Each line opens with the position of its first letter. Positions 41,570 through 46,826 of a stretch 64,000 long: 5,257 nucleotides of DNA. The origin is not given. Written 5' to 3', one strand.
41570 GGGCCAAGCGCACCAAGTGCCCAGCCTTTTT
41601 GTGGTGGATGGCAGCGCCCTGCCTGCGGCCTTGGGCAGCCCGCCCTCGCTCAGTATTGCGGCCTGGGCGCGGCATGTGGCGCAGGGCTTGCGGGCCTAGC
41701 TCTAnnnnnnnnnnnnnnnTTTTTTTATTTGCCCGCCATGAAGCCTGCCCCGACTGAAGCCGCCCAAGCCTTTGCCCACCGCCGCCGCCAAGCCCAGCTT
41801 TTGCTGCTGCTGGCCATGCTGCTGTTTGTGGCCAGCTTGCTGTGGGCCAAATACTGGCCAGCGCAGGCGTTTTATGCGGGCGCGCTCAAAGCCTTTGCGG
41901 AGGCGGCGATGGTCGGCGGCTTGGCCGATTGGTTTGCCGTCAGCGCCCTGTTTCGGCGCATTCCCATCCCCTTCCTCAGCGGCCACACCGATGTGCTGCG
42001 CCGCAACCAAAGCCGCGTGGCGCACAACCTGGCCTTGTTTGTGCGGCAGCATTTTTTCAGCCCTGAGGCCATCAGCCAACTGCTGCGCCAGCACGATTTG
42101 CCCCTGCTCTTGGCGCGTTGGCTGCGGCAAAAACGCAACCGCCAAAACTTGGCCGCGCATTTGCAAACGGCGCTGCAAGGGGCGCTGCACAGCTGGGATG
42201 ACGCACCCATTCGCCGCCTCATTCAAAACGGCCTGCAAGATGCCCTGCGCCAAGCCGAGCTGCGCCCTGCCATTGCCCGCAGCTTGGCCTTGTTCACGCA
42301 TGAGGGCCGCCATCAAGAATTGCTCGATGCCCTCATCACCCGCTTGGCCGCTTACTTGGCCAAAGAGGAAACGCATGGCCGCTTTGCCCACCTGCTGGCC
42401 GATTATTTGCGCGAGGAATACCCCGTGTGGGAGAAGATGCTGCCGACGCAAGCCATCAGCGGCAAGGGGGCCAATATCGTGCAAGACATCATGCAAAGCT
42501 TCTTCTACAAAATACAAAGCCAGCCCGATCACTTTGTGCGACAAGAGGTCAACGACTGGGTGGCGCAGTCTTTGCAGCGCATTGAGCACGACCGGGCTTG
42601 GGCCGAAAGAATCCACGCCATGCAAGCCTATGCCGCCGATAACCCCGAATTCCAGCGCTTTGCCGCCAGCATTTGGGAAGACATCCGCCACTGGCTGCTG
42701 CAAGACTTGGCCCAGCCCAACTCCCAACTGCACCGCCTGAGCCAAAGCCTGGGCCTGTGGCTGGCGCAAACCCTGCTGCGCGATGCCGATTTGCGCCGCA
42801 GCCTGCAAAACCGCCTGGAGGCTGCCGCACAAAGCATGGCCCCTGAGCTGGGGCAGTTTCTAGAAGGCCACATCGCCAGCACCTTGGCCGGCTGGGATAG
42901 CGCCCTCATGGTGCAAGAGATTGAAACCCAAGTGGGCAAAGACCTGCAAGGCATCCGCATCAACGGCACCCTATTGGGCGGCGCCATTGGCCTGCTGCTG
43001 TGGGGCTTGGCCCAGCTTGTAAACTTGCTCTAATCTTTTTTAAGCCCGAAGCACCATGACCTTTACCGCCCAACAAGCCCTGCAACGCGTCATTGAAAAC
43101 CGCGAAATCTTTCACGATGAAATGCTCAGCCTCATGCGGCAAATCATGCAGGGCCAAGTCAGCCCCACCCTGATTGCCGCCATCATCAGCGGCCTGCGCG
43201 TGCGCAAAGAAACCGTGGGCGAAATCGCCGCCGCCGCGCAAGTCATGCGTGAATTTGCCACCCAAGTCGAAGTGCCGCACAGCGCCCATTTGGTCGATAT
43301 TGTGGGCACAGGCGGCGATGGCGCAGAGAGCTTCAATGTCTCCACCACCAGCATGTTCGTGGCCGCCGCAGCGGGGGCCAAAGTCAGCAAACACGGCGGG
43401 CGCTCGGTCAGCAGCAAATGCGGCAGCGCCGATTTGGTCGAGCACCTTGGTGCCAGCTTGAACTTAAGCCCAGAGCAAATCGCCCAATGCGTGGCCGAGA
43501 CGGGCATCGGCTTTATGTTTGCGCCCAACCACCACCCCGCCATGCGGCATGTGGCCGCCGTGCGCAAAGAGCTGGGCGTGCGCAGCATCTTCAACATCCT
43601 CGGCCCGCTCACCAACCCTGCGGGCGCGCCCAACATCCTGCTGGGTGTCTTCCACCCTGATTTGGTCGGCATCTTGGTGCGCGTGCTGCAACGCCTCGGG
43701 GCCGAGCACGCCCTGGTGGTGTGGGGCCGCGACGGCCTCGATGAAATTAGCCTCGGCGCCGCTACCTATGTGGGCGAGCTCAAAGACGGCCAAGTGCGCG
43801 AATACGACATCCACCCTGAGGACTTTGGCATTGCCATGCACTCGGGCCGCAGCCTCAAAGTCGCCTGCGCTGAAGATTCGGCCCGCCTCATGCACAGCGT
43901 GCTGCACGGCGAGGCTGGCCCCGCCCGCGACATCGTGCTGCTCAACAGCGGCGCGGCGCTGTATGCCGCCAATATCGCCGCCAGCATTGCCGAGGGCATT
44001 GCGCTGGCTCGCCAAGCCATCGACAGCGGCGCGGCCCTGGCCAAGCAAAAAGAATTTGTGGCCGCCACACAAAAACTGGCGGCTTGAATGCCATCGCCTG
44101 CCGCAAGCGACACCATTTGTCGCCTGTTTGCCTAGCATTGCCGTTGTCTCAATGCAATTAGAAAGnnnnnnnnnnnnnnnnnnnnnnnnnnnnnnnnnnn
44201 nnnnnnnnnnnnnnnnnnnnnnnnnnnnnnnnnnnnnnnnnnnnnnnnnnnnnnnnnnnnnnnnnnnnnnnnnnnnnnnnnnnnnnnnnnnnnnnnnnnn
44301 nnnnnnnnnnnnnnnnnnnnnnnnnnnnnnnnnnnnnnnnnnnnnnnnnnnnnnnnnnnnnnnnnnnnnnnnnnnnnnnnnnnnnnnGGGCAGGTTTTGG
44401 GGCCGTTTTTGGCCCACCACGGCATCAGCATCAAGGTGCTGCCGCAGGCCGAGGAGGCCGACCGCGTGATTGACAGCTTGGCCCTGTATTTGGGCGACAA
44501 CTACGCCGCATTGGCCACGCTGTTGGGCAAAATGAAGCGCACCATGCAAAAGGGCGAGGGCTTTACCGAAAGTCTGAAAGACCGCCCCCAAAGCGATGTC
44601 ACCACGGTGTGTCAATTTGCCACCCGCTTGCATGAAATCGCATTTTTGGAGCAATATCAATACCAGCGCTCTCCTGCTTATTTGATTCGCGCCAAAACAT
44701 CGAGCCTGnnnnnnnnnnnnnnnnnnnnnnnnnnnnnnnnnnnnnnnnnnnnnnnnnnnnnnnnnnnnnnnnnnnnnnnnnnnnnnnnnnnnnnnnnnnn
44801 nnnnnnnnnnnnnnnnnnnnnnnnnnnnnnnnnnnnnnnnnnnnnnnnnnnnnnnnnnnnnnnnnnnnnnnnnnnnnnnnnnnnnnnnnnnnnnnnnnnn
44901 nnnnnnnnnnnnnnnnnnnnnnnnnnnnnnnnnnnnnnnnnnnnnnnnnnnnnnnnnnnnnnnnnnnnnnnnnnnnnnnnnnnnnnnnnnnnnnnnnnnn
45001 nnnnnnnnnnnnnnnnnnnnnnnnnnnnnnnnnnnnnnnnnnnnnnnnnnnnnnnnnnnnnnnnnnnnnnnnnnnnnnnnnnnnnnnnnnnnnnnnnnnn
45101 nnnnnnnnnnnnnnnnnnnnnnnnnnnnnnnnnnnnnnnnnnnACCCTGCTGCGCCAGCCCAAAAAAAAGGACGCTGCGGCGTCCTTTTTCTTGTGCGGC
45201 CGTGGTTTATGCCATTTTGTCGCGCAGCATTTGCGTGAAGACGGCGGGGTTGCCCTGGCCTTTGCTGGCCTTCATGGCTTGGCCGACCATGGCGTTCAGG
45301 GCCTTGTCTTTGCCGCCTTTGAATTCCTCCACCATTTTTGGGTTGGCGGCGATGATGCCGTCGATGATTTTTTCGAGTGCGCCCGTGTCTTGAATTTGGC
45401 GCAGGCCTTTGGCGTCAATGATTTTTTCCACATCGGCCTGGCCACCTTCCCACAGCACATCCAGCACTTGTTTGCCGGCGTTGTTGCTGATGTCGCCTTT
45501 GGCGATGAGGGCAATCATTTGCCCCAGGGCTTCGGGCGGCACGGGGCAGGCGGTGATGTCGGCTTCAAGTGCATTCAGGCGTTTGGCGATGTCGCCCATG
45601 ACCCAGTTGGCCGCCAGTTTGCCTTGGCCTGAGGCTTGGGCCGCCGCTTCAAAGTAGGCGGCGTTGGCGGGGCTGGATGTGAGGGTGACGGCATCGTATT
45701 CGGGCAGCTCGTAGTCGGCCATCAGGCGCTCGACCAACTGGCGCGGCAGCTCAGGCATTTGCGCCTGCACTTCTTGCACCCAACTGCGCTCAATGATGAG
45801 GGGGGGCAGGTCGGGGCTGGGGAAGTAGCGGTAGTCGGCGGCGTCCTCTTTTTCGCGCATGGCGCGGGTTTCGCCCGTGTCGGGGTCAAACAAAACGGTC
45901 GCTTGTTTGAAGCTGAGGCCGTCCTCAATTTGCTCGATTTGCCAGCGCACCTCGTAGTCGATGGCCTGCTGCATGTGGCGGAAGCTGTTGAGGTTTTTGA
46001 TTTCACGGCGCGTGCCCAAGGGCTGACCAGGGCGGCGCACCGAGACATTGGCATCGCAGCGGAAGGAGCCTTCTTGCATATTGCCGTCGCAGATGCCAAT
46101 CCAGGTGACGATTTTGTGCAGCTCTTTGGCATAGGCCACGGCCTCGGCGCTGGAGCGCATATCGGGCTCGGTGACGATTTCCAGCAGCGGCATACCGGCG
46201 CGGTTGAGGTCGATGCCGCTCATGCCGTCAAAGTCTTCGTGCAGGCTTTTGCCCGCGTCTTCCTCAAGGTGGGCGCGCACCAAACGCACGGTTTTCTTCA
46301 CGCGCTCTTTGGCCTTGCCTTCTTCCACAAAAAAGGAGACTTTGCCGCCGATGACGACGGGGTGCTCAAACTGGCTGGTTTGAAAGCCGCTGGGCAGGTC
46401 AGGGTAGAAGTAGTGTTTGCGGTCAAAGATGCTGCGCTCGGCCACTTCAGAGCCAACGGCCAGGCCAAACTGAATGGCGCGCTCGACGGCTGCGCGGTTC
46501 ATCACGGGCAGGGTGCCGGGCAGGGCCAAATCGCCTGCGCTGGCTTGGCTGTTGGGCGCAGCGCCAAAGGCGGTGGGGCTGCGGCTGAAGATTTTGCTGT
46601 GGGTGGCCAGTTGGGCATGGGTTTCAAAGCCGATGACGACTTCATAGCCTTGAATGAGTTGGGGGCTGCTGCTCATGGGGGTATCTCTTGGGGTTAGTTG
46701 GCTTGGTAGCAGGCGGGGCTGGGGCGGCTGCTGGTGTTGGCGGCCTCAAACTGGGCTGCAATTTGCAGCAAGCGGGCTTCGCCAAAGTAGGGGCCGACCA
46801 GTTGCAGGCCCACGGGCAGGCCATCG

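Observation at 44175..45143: Stand-alone Card1/DUF1887-like PD-(D/E)xK nuclease with an unrecognised N-terminal region, inserted where trpC would be expected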

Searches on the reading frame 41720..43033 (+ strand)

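Call 9: search_protein_families(library=pfam, proteins=[window:41720-43033:+], max_evalue=0.00001)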
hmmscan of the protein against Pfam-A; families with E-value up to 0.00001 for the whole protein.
window:41720-43033:+ (437 aa): 1 family
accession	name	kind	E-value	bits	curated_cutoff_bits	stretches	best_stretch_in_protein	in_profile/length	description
PF04286.17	DUF445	-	1.7e-98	331.4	33.8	1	60-433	1-367/368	Protein of unknown function (DUF445)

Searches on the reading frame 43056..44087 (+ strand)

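Call 9: search_protein_families(library=pfam, proteins=[window:43056-44087:+], max_evalue=0.00001)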
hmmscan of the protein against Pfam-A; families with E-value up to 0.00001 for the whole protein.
window:43056-44087:+ (343 aa): 2 families
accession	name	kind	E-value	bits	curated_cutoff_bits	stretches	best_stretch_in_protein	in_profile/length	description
PF00591.27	Glycos_transf_3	-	2.6e-92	309.5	27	1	77-328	2-253/253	Glycosyl transferase family, a/b domain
PF02885.22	Glycos_trans_3N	-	2.2e-18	66.2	26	1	6-68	1-63/63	Glycosyl transferase family, helical bundle domain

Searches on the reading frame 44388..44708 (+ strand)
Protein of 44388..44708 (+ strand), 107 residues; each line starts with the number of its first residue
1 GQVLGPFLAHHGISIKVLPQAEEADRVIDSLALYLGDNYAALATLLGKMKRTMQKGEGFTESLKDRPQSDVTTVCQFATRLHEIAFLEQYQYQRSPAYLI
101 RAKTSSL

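Call 91: predict_structure(alignment_id=A2)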
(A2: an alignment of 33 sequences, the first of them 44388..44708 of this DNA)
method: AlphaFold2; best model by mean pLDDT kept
length: 107 residues; sequences in the alignment: 33
mean_pLDDT: 86.4   pTM: 0.70
mean pLDDT of the five models: 86.4, 77.3, 76.6, 75.7, 74.8
residues with pLDDT >= 90: 40; 70-90: 64; 50-70: 3; < 50: 0
segments of 3 or more residues with pLDDT < 50: none
pLDDT, mean of each block of 10 residues (from residue 1): 79 82 82 92 92 87 92 92 86 82 82
secondary structure, 60 per line:
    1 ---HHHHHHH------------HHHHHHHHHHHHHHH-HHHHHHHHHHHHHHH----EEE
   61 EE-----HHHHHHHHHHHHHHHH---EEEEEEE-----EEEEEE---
elements in order: H4-10 H23-37 H39-53 E58-62 H68-83 E87-93 E99-104

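Call 93: fold_search(model_id=the predicted structure, library=pdb)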
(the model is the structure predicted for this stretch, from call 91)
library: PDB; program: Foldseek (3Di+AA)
matches with E <= 10: 519; with E <= 0.001: 0
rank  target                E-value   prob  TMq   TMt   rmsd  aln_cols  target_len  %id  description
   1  6scs_B                2.1e-01  0.91  0.40  0.59   3.2        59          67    8  Cell Division Protein SepF in complex with C-terminal domain of FtsZ (released 2020-03-11)
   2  5cvj_A                2.3e-01  0.30  0.32  0.12   8.7       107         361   10  Monolignol 4-O-methyltransferase 5 - coniferyl alcohol (released 2015-09-16)
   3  3od2_A                2.4e-01  0.12  0.24  0.21  13.8       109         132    9  E. coli NikR soaked with excess nickel ions (released 2010-09-08)
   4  6o8m                  3.8e-01  0.41  0.34  0.37   5.2        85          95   16  Crystal Structure of C9S apo Sulfide-responsive transcriptional repressor (SqrR) from Rhodobacter capsulated bound to di (released 2020-04-01)
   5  7qen_C                4.0e-01  0.21  0.32  0.15  14.3       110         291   11  S.c. Condensin core in DNA- and ATP-bound state (released 2022-06-15)
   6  1kyw_A                4.3e-01  0.14  0.27  0.12   8.1       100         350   12  Crystal Structure Analysis of Caffeic Acid/5-hydroxyferulic acid 3/5-O-methyltransferase in complex with 5-hydroxyconi (released 2002-08-28)
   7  3zih_B                4.6e-01  0.66  0.40  0.50   3.9        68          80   10  Bacillus subtilis SepF, C-terminal domain (released 2013-11-27)
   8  7r81_L2               4.9e-01  0.30  0.30  0.35   8.4        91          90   10  Structure of the translating Neurospora crassa ribosome arrested by cycloheximide (released 2021-12-01)
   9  3p9c                  4.9e-01  0.16  0.28  0.11   8.5        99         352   14  Crystal structure of perennial ryegrass LpOMT1 bound to SAH (released 2011-01-12)
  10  7nyw_F                4.9e-01  0.11  0.23  0.14  14.9       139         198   13  Cryo-EM structure of the MukBEF-MatP-DNA head module (released 2021-07-07)
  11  3p04_B                5.2e-01  0.75  0.41  0.57   3.3        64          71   12  Crystal Structure of the BCR protein from Corynebacterium glutamicum. Northeast Structural Genomics Consortium Target  (released 2010-10-13)
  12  8zn0_A                5.2e-01  0.18  0.28  0.13   7.4        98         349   13  The Crystal Structure of an Atypical N-methyltransferasea PaOMT9 in P. amurense (released 2025-05-28)
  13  4pgh_D                5.2e-01  0.14  0.27  0.11   9.5       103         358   14  Caffeic acid O-methyltransferase from Sorghum bicolor (released 2014-07-02)
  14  6mrj_B                5.2e-01  0.07  0.22  0.18  15.7       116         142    9  Crystal structure of H.pylori NikR in complex with DNA (released 2019-11-20)
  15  6by1_AH               5.5e-01  0.93  0.47  0.40   2.5        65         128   12  E. coli pH03H9 complex (released 2019-02-27)
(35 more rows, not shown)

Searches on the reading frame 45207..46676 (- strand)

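Call 9: search_protein_families(library=pfam, proteins=[window:45207-46676:-], max_evalue=0.00001)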
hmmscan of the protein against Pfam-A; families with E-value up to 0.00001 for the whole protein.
window:45207-46676:- (489 aa): 2 families
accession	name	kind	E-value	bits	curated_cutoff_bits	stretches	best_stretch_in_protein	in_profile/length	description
PF02934.20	GatB_N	-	9e-110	366.6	23.4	1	13-301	1-277/277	GatB/GatE catalytic domain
PF02637.23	GatB_Yqey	-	6.4e-48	162.8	27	1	341-487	2-147/148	GatB domain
